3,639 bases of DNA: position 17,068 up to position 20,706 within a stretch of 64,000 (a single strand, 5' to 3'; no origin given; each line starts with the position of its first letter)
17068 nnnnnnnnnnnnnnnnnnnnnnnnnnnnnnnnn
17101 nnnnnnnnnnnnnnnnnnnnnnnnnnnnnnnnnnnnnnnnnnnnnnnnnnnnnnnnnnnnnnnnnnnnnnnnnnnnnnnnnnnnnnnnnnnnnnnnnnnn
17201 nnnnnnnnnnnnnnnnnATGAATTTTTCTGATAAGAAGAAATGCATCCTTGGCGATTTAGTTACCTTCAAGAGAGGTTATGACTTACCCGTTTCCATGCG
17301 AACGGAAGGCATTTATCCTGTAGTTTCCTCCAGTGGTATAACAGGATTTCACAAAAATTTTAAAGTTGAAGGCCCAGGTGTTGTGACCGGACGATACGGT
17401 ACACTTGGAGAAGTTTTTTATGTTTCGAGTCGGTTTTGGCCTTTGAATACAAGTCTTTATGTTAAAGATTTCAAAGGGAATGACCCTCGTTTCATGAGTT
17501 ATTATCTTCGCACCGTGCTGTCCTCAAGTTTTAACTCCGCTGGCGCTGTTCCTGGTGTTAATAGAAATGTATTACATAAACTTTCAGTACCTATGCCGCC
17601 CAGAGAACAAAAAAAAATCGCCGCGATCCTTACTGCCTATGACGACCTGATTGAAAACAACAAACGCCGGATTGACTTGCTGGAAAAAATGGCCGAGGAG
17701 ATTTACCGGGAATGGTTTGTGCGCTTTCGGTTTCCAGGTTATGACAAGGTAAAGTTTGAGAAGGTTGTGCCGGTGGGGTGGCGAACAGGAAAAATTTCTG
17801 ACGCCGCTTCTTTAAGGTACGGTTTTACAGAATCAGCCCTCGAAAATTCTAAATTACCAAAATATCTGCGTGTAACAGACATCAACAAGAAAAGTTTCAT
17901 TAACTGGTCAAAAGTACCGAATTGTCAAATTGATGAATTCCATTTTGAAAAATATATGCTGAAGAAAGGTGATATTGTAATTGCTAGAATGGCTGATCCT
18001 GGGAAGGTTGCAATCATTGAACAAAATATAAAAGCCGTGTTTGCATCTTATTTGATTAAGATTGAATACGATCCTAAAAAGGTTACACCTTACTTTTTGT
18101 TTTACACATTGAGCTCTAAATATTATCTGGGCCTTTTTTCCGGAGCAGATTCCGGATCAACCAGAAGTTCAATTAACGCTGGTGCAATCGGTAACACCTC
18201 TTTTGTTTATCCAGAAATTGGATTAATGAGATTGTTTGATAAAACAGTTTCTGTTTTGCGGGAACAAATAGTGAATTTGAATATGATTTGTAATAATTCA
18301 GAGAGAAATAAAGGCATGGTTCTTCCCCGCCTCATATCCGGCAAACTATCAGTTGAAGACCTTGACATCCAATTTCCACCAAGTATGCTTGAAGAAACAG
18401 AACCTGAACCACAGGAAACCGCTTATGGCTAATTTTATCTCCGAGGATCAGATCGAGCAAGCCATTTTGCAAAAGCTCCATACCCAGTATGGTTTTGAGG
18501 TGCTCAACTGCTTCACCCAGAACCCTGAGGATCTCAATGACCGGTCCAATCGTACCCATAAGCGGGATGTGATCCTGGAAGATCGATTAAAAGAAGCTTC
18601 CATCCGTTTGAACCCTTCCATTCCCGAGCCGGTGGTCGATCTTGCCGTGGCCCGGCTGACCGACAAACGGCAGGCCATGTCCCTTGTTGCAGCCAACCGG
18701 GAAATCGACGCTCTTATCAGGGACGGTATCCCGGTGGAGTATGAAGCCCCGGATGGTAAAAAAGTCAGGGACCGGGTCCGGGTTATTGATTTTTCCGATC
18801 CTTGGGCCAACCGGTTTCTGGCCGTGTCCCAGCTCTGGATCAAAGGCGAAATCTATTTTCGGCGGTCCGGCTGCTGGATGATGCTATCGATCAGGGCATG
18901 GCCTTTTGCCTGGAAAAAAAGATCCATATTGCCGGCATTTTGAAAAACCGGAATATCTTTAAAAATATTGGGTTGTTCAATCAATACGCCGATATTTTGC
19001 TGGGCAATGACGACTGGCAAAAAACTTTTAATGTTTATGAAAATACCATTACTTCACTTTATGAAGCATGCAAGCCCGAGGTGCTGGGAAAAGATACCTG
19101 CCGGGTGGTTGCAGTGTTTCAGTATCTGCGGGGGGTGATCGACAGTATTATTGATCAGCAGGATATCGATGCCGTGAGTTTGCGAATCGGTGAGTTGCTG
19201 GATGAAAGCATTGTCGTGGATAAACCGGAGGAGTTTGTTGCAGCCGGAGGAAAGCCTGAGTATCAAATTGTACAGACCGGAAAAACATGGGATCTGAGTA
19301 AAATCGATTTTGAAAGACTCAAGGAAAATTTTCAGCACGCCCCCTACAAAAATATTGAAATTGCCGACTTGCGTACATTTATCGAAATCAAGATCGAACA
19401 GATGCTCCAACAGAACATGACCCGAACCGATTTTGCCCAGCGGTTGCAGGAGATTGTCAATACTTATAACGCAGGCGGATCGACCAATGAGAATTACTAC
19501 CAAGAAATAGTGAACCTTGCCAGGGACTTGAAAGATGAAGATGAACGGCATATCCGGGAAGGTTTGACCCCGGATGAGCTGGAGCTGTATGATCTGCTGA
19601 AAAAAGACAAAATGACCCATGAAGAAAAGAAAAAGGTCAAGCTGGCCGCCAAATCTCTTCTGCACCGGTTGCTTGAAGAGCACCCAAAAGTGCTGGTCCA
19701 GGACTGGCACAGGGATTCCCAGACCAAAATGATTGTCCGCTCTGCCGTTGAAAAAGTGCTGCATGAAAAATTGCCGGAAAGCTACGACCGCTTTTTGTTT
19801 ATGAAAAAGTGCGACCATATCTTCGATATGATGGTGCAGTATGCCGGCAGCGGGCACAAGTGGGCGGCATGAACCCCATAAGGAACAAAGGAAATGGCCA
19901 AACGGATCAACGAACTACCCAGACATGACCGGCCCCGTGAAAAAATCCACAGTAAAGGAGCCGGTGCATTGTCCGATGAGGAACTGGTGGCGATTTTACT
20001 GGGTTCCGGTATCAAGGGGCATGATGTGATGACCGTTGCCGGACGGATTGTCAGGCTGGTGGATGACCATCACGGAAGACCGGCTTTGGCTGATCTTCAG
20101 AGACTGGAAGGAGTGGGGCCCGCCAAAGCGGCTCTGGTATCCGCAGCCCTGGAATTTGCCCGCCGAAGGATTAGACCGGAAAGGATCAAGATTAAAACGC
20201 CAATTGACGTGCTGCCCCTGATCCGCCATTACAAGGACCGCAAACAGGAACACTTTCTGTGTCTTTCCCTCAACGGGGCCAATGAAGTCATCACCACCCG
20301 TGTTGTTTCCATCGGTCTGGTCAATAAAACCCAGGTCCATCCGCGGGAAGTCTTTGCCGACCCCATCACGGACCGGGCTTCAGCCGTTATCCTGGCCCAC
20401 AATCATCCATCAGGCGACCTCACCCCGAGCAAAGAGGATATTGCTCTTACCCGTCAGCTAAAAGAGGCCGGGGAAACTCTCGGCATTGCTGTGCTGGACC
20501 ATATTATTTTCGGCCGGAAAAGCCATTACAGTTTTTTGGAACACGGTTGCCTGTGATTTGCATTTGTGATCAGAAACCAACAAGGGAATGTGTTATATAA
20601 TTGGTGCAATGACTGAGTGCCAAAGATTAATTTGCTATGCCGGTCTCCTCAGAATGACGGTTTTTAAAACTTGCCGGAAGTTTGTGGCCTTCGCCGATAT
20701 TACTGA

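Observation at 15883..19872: Type I R-M locus in which both enzymatic subunits are hollowed out by clean internal deletions while hsdS stays intact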

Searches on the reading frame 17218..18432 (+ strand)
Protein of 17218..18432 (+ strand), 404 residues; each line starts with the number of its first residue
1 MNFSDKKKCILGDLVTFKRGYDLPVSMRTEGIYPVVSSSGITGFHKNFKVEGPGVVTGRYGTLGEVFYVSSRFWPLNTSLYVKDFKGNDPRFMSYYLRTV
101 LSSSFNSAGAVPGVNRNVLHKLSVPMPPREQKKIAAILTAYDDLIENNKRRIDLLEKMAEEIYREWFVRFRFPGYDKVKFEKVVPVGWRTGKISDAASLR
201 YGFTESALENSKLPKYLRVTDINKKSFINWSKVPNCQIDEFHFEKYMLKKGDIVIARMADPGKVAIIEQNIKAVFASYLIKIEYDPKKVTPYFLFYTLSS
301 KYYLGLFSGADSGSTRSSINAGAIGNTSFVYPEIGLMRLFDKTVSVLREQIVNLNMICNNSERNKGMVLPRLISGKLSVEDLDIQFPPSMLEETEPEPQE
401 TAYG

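Call 3: search_protein_families(library=pfam, proteins=[window:17218-18432:+], max_evalue=0.01)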
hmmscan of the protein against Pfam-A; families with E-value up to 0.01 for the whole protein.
window:17218-18432:+ (404 aa): 1 family
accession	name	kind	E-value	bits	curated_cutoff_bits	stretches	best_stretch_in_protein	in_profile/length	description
PF01420.25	Methylase_S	-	1.1e-24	87.9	22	2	7-156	5-167/168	Type I restriction modification DNA specificity domain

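Call 6: find_encoding_contigs(protein=window:17218-18432:+, flank=10000, max_places=10)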
Protein window:17218-18432:+ (404 aa): no gene with exactly this product is on record in the collection.
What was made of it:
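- Tried and rejected: Nothing was found (call 6).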

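Call 26: find_related_loci(query=window:17218-18429:+, collection=genome_contigs, flank=10000)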
Query window:17218-18429:+ (404 aa) in genome_contigs; peptide patterns used: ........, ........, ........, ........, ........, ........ (x = any residue, [..] = any of these).
315 stretches matched a pattern; 239 encode a relative of the query (tblastn E <= 1e-3); the best 80 are kept; 80 distinct loci.
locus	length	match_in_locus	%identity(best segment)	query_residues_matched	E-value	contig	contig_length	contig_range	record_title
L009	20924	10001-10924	59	89-393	3e-108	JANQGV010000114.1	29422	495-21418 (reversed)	MAG: Thermodesulfobacteriota bacterium isolate PL23b_bin.63 k99_907220, whole genome shotgun sequence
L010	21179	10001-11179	48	1-392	1e-103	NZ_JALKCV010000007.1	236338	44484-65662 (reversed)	Microbulbifer litoralis strain GXH0434 7, whole genome shotgun sequence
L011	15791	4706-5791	46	4-392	3e-100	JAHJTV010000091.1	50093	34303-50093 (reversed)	MAG: bacterium isolate OS_PC_MetaG.mb.69 OS_PC_MetaG.mb.69_k141_657807, whole genome shotgun sequence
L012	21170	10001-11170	51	4-392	1e-121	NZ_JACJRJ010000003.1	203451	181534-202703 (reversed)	Cylindrospermum sp. FACHB-282 contig3, whole genome shotgun sequence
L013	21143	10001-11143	41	7-392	2e-87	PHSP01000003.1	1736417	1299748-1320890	MAG: Methylobacter sp. KS41 3, whole genome shotgun sequence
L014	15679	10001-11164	41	8-393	1e-86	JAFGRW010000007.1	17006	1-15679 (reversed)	MAG: Spirochaetes bacterium isolate Zod_Metabat.857 k87_511982, whole genome shotgun sequence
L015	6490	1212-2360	42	7-398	7e-85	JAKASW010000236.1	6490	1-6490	MAG: Bacteroidetes bacterium isolate YP1.bin85 NODE_9815_length_6490_cov_1.107968, whole genome shotgun sequence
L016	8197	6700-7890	40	10-404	1e-82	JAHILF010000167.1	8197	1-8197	MAG: Proteobacteria bacterium isolate KR13_N2.mb.116 KR13_N2.mb.116_k141_422808, whole genome shotgun sequence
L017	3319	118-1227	42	11-379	3e-82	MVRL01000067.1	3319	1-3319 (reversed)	MAG: Methanosaeta sp. PtaU1.Bin112 A4E49_contig000067, whole genome shotgun sequence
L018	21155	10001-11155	40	8-390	3e-80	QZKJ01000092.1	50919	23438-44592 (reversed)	MAG: Desulfurivibrio sp. isolate SURF_16 Ga0104751_1000900, whole genome shotgun sequence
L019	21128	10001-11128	39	4-379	4e-79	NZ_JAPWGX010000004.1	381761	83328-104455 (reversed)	Maritalea porphyrae strain G21631-S1 NODE_4_length_381761_cov_114.528, whole genome shotgun sequence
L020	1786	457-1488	40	11-379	8e-81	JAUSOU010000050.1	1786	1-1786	MAG: Thermovirgaceae bacterium isolate E21_maxbin.090_sub E21_k141_18117, whole genome shotgun sequence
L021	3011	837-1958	39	10-392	2e-76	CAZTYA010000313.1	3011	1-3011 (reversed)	MAG TPA_asm: uncultured Syntrophales bacterium isolate binchicken_co27_416 genome assembly, contig: NODE_58382_length_30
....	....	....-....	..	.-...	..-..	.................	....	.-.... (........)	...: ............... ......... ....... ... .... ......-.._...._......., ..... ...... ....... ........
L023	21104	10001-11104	39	8-400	7e-75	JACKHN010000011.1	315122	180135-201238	MAG: Planctomycetaceae bacterium isolate HK-STAS-PLAN-19 HK-STAS-PLAN-19_11, whole genome shotgun sequence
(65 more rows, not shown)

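Call 34: find_related_loci(query=window:17218-18429:+, collection=metagenome_contigs, flank=10000)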
Query window:17218-18429:+ (404 aa) in metagenome_contigs; peptide patterns used: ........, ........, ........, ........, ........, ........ (x = any residue, [..] = any of these).
454 stretches matched a pattern; 314 encode a relative of the query (tblastn E <= 1e-3); the best 80 are kept; 80 distinct loci.
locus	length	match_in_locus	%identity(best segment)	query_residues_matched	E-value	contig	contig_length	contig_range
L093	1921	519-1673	45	11-393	3e-108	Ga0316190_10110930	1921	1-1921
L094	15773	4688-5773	46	4-392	1e-100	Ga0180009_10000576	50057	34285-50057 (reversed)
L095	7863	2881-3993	44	11-379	3e-96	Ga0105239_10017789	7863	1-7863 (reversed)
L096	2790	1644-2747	42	13-379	3e-95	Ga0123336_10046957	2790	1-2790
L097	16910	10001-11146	42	9-384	3e-85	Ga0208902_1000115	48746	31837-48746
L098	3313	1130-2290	41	10-395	2e-85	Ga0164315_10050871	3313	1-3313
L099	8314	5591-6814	41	11-399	2e-83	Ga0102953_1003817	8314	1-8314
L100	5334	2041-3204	41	8-393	7e-83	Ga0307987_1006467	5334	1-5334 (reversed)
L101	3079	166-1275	42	11-379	1e-82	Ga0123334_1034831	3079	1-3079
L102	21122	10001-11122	42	11-392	8e-82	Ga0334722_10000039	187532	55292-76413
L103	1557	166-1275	42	11-379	2e-86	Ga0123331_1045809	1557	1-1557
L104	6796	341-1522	39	7-400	3e-80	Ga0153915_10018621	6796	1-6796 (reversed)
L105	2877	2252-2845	64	10-206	3e-81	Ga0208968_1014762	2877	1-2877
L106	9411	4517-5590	40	10-393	1e-79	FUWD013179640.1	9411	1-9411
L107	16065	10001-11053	40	13-382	4e-79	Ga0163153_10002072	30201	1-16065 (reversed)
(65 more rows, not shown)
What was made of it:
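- Tried and rejected: Scans of genome_contigs and metagenome_contigs with HsdS (calls 26, 34).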

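Call 45: search_protein_families(library=padloc, proteins=[window:17218-18432:+], max_evalue=0.001)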
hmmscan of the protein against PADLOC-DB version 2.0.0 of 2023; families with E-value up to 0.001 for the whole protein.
window:17218-18432:+ (404 aa): 105 families (the best 25 are shown)
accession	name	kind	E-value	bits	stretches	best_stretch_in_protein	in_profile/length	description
PDLC03099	Specificity_I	-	3.4e-81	271.4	1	7-384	6-397/405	Type I specificity subunit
PDLC03172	Specificity_I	-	5.5e-73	244.5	1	59-385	80-427/431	Type I specificity subunit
PDLC03063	Specificity_I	-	1e-61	207.1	1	10-383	8-362/369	Type I specificity subunit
PDLC03068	Specificity_I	-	3.3e-54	182.6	2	89-381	108-399/403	Type I specificity subunit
PDLC03116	Specificity_I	-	1.3e-48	164.3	1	5-321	13-345/409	Type I specificity subunit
PDLC03054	Specificity_I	-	1.9e-45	153.1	1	14-333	17-346/401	Type I specificity subunit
PDLC03089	Specificity_I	-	8e-44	148.4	3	45-170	63-197/446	Type I specificity subunit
PDLC03092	Specificity_I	-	2.9e-43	146.7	1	78-378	94-396/397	Type I specificity subunit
PDLC03136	Specificity_I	-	5.2e-41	138.8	1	11-130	142-261/316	Type I specificity subunit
PDLC03168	Specificity_I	-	1.4e-39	134.9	2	9-170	8-194/459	Type I specificity subunit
PDLC03133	Specificity_I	-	7.3e-36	122.1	1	116-394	139-416/417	Type I specificity subunit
PDLC03163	Specificity_I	-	6.4e-34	115.8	1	41-384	62-425/434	Type I specificity subunit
PDLC03086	Specificity_I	-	2.1e-33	114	3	216-353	40-179/458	Type I specificity subunit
PDLC03107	Specificity_I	-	3.2e-33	113.4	1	83-362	98-377/392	Type I specificity subunit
PDLC03154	Specificity_I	-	2e-31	107.9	1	8-379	6-395/406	Type I specificity subunit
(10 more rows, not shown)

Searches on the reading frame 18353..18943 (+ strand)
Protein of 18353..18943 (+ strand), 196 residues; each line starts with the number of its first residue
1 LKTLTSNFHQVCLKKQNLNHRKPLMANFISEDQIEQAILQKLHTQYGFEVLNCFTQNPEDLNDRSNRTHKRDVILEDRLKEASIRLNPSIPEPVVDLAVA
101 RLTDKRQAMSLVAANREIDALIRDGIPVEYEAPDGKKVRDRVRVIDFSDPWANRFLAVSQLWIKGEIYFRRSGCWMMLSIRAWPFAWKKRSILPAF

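Call 3: search_protein_families(library=pfam, proteins=[window:18353-18943:+], max_evalue=0.01)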
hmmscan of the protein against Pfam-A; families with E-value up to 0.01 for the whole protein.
window:18353-18943:+ (196 aa): 1 family
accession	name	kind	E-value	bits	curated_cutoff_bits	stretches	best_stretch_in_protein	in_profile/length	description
PF04313.20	HSDR_N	-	9.8e-20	71.7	25.1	1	29-166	2-123/198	Type I restriction enzyme R protein N terminus (HSDR_N)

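Call 45: search_protein_families(library=padloc, proteins=[window:18425-18943:+], max_evalue=0.001)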
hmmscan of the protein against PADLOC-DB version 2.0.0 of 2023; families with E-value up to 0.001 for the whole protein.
window:18425-18943:+ (172 aa): 1 family
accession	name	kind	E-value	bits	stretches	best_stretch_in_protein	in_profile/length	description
PDLC03040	REase_I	-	3.9e-14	49.4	1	5-141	5-129/1029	Type I restriction enzyme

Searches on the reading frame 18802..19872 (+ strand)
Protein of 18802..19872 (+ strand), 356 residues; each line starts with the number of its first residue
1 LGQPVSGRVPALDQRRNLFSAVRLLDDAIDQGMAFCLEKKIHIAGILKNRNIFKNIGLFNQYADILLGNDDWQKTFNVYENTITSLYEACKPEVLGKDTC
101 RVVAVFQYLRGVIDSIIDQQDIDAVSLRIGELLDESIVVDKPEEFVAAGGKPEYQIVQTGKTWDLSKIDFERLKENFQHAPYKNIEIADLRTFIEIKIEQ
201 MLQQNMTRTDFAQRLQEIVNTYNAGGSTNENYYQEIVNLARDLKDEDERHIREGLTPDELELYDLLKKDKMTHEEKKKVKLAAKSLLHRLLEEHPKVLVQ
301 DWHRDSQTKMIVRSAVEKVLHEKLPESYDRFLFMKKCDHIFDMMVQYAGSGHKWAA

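Call 3: search_protein_families(library=pfam, proteins=[window:18802-19872:+], max_evalue=0.01)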
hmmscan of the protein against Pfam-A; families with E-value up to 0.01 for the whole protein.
window:18802-19872:+ (356 aa): 1 family
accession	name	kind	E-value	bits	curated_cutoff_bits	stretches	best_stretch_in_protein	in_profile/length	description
PF11867.13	T1RH-like_C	-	9.7e-28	97.9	26.8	1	52-322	42-304/329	Type I restriction enzyme HindI endonuclease subunit-like, C-terminal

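Call 45: search_protein_families(library=padloc, proteins=[window:18898-19872:+], max_evalue=0.001)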
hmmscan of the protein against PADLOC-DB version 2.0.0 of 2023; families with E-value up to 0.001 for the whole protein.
window:18898-19872:+ (324 aa): 1 family
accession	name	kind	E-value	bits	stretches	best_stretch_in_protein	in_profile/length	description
PDLC03040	REase_I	-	1.4e-12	44.3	1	25-290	743-999/1029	Type I restriction enzyme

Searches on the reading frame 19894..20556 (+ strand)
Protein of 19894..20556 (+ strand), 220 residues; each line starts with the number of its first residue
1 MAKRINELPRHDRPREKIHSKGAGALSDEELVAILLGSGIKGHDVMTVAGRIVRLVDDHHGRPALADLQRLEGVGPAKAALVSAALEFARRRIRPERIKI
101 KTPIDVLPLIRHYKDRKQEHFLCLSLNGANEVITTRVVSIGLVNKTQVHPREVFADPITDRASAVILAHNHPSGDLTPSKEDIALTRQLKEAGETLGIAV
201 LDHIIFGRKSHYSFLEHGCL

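Call 3: search_protein_families(library=pfam, proteins=[window:19894-20556:+], max_evalue=0.01)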
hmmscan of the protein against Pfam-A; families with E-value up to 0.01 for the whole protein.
window:19894-20556:+ (220 aa): 2 families
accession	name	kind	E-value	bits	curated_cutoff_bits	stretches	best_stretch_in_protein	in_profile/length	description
PF04002.20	RadC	-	7.7e-42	142.5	22.1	1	102-218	3-120/121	RadC-like JAB domain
PF20582.4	UPF0758_N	-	4.1e-19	68.9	27.1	1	5-80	1-77/77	UPF0758 N-terminal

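Call 7: find_encoding_contigs(protein=window:19894-20556:+, flank=10000, max_places=6)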
Protein window:19894-20556:+ (220 aa): 1 contig read that carries it; 1 place shown.
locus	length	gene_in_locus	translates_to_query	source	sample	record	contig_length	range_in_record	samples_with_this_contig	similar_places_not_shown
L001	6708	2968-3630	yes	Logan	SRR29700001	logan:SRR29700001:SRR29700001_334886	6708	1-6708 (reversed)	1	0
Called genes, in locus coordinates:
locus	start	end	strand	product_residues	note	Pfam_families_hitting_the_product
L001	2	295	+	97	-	?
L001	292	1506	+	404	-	PF01420:Methylase_S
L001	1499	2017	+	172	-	PF04313:HSDR_N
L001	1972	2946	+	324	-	PF11867:T1RH-like_C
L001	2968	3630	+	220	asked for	PF20582:UPF0758_N, PF04002:RadC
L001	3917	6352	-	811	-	PF13439:Glyco_transf_4, PF13579:Glyco_trans_4_4 (weak), PF20706:GT4-conflict, PF00534:Glycos_transf_1, PF13692:Glyco_trans_1_4, PF13524:Glyco_trans_1_2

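Call 45: search_protein_families(library=padloc, proteins=[window:19894-20556:+], max_evalue=0.001)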
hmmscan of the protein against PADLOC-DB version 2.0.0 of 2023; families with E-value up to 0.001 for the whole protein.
window:19894-20556:+ (220 aa): 0 families
